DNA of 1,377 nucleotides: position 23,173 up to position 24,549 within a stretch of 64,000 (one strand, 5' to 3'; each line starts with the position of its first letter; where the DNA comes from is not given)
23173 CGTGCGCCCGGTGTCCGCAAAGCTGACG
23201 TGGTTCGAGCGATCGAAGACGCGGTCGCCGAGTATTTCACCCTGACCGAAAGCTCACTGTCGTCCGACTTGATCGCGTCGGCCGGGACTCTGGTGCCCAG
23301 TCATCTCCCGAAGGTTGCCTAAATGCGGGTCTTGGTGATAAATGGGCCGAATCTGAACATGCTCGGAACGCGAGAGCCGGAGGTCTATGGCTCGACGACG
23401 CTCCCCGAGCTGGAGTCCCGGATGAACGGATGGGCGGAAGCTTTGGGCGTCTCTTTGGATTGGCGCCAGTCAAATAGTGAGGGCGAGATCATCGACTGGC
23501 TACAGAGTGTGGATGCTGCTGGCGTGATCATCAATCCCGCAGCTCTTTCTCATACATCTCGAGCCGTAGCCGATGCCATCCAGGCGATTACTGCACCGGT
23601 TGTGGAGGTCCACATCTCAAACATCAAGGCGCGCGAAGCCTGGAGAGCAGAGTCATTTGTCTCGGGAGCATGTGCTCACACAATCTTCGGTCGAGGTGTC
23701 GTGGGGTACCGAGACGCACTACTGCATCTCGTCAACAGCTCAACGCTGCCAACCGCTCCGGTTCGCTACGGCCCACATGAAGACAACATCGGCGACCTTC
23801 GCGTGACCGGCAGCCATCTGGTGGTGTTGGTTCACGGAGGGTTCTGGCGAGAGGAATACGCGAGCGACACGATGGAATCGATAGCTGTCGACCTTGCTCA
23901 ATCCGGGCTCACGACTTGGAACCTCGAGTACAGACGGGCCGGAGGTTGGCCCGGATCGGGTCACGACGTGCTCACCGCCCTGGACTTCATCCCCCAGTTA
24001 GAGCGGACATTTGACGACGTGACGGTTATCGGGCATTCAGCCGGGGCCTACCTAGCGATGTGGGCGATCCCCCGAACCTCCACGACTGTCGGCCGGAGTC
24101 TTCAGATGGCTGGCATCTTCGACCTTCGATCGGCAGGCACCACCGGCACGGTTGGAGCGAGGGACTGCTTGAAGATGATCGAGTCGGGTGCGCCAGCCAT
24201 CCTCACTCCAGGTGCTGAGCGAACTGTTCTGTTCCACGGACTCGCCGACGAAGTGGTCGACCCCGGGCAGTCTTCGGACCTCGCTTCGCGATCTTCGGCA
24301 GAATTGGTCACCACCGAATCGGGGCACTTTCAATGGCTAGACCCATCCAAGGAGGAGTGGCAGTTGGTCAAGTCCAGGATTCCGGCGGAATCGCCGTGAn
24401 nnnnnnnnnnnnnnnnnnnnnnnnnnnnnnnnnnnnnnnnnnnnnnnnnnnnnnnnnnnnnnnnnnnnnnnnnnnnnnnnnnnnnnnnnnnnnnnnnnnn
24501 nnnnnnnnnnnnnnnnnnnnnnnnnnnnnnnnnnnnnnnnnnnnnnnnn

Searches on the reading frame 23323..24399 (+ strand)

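Call 42: search_protein_families(library=pfam, proteins=[window:23323-24399:+], max_evalue=0.001)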
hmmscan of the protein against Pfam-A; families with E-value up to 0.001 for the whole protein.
window:23323-24399:+ (358 aa): 4 families
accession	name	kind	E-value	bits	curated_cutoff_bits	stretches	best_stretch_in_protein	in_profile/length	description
PF01220.24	DHquinase_II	-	5.9e-51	172.3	23.3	1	2-136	1-137/138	Dehydroquinase class II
PF20434.5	BD-FAE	-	8.6e-11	42.2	26.8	1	165-247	14-105/215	BD-FAE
PF12697.13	Abhydrolase_6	-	1.7e-05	26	26.3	1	167-255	1-85/217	Alpha/beta hydrolase family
PF12146.15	Hydrolase_4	-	4.4e-05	23.3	27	0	283-328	180-221/239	Serine aminopeptidase, S33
